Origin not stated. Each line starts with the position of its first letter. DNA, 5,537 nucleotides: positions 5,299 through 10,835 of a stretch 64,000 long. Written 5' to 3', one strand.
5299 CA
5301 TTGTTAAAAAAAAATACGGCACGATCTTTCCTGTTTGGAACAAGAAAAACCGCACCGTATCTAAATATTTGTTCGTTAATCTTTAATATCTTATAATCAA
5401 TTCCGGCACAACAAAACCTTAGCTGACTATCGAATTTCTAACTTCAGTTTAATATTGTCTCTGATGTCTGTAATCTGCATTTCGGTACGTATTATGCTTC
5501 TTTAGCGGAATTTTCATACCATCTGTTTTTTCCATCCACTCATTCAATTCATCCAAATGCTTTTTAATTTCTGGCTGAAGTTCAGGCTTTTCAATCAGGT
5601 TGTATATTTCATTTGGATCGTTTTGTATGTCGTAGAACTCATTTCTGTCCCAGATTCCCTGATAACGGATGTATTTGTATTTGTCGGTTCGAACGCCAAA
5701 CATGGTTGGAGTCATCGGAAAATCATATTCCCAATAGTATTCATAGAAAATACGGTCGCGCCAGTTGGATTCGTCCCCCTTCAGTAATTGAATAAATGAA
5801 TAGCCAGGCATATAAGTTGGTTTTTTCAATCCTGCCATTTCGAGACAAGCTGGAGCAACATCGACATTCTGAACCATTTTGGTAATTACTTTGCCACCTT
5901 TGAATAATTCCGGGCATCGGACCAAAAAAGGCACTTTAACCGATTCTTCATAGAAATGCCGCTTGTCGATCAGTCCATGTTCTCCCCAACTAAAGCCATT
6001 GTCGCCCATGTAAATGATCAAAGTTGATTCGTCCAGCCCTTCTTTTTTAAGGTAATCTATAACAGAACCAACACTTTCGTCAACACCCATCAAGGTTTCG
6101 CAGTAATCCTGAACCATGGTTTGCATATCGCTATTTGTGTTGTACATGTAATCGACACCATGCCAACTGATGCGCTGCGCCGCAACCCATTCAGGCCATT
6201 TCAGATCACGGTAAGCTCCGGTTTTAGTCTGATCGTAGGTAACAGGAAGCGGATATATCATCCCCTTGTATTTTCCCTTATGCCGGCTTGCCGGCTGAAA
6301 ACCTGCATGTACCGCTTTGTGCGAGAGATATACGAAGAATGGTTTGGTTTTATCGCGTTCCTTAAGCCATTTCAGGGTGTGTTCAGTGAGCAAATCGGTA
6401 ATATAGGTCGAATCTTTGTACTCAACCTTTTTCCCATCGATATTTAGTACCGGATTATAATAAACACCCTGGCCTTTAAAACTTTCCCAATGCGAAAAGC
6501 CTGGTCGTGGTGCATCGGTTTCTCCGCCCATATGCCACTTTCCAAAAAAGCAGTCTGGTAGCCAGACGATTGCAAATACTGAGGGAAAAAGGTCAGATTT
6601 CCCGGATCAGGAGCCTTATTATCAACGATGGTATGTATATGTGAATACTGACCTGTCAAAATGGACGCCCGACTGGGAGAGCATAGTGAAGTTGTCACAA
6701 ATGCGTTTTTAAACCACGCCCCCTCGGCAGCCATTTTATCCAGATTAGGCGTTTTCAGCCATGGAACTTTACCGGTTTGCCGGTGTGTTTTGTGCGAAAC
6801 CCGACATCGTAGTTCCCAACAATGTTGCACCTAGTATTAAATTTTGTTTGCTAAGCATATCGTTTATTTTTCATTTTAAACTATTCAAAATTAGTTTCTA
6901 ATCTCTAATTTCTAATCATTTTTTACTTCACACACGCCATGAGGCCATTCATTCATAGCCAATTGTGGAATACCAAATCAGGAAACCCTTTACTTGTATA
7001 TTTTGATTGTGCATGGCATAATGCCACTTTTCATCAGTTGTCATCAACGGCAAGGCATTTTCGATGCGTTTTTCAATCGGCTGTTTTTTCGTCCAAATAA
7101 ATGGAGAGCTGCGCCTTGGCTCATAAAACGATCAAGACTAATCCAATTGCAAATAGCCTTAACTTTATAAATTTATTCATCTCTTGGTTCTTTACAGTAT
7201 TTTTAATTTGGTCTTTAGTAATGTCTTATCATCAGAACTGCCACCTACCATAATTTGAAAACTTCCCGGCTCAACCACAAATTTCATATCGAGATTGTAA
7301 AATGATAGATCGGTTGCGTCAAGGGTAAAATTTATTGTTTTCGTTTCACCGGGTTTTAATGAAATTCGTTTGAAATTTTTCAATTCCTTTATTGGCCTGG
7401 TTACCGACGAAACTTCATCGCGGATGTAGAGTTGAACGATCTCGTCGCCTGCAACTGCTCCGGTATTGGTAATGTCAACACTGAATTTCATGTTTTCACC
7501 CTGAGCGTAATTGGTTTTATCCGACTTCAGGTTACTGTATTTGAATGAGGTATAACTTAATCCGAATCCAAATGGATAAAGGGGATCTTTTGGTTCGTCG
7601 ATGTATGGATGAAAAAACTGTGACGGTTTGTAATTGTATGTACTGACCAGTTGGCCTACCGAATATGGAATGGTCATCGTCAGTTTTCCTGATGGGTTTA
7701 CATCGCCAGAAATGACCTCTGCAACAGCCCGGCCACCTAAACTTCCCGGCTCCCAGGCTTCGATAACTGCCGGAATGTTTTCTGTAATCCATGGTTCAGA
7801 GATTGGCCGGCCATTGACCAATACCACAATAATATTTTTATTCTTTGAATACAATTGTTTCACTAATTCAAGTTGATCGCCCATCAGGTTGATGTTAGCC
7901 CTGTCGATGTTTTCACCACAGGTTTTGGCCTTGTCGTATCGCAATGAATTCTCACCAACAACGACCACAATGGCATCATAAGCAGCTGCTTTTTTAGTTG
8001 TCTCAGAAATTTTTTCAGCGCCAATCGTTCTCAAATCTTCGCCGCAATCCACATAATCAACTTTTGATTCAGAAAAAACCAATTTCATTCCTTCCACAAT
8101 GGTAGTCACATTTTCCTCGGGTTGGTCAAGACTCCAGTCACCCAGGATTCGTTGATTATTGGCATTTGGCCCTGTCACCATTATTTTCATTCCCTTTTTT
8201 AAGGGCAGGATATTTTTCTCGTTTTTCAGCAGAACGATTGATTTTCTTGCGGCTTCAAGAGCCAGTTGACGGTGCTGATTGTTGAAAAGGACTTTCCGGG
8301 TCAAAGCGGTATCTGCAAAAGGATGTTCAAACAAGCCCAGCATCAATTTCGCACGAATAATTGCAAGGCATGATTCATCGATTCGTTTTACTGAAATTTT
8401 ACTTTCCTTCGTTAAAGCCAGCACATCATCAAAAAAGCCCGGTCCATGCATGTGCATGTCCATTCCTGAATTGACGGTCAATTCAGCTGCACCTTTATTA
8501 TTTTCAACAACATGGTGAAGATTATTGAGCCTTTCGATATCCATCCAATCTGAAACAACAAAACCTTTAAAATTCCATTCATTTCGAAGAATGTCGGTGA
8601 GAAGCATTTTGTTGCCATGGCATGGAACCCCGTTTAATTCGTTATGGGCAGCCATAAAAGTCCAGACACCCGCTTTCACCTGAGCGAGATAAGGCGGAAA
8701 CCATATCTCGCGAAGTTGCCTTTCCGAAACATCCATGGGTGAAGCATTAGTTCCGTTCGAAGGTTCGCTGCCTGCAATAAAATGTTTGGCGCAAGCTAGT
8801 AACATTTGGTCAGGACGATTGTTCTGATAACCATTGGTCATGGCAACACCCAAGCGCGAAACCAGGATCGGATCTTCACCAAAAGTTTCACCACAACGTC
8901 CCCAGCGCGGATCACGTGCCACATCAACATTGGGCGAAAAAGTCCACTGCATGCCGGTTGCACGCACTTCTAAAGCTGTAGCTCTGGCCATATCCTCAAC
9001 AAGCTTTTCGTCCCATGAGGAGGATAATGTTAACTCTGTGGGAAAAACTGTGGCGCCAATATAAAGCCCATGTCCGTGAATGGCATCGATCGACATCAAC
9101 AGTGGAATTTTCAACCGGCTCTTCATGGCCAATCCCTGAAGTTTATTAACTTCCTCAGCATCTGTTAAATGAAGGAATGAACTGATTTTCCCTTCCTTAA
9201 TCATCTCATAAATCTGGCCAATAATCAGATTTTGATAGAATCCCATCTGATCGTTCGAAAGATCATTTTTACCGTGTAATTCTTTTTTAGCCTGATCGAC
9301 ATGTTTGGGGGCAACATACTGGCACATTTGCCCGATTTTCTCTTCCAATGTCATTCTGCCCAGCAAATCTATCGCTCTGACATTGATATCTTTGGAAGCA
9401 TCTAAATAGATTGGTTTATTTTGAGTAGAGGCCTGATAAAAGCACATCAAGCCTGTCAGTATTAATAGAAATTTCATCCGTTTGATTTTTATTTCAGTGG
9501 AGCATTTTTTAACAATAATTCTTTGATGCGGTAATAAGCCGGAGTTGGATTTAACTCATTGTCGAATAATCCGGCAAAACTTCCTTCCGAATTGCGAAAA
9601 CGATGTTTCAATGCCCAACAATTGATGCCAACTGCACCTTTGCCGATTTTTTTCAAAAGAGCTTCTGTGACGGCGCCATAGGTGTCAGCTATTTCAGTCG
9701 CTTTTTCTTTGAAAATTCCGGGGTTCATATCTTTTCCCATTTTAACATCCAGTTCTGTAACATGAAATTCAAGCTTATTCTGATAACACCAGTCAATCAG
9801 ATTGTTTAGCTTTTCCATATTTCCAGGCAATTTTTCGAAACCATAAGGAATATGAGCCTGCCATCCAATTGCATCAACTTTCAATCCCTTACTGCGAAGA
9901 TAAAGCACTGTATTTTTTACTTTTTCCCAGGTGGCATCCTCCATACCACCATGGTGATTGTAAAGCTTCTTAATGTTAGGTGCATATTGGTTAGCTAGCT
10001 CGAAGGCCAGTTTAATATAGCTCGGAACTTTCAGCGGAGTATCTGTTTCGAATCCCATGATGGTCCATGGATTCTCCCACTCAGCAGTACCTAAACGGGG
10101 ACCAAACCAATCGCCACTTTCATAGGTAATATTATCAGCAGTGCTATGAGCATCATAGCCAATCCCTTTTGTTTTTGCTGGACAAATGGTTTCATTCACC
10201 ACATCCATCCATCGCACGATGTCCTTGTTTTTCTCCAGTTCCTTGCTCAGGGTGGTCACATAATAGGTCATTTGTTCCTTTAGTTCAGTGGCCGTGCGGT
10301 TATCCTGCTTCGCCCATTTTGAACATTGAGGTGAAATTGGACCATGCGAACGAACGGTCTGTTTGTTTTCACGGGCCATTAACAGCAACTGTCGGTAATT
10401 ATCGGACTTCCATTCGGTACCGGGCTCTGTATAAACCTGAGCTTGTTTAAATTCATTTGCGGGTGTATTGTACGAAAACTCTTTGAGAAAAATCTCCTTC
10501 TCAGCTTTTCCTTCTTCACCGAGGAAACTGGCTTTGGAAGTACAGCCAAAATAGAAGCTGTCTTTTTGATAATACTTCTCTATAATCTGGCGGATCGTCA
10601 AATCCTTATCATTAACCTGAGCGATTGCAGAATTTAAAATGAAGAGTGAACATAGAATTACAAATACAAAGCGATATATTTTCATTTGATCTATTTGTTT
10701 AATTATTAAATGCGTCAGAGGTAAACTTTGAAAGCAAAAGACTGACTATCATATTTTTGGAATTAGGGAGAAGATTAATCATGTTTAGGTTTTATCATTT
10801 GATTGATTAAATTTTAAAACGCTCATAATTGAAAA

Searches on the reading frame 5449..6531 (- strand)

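Call 28: search_protein_families(library=pfam, proteins=[window:5449-6531:-], max_evalue=0.001)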
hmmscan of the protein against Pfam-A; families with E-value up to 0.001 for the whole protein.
window:5449-6531:- (360 aa): 2 families
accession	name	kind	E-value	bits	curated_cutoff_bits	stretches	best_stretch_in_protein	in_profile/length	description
PF16347.10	SGSH_C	-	2.7e-42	145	29.3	1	183-330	1-149/154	N-sulphoglucosamine sulphohydrolase, C-terminal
PF00884.28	Sulfatase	-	6.6e-26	91.8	25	1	36-234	141-300/301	Sulfatase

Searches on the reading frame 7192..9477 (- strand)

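Call 28: search_protein_families(library=pfam, proteins=[window:7192-9477:-], max_evalue=0.001)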
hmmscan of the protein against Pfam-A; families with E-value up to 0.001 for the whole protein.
window:7192-9477:- (761 aa): 3 families
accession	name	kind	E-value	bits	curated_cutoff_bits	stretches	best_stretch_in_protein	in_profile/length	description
PF00933.27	Glyco_hydro_3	-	2.5e-63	214.8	27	1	43-375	1-315/316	Glycosyl hydrolase family 3 N terminal domain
PF01915.27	Glyco_hydro_3_C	-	1.6e-56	191.9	31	1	414-642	1-200/200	Glycosyl hydrolase family 3 C-terminal domain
PF14310.12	Fn3-like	-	1.2e-27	96.3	25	1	679-748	1-71/71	Fibronectin type III-like domain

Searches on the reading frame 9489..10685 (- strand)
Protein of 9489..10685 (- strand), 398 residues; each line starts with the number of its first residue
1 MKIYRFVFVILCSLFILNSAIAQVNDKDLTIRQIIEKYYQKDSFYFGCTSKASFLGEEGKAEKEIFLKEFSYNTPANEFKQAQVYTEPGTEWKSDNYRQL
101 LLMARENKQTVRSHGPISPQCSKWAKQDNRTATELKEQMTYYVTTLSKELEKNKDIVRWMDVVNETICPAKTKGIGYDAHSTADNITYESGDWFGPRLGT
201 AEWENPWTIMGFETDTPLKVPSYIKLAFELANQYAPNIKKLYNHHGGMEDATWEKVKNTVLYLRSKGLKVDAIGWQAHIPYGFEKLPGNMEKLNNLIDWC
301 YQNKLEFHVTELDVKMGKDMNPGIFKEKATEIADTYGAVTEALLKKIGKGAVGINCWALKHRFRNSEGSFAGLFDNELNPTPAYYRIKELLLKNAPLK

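Call 28: search_protein_families(library=pfam, proteins=[window:9489-10685:-], max_evalue=0.001)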
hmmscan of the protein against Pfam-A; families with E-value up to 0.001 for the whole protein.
window:9489-10685:- (398 aa): 1 family
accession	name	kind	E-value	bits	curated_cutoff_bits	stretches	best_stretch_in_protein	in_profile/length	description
PF00331.26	Glyco_hydro_10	-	2.3e-37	129.3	22.1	2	222-389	149-310/311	Glycosyl hydrolase family 10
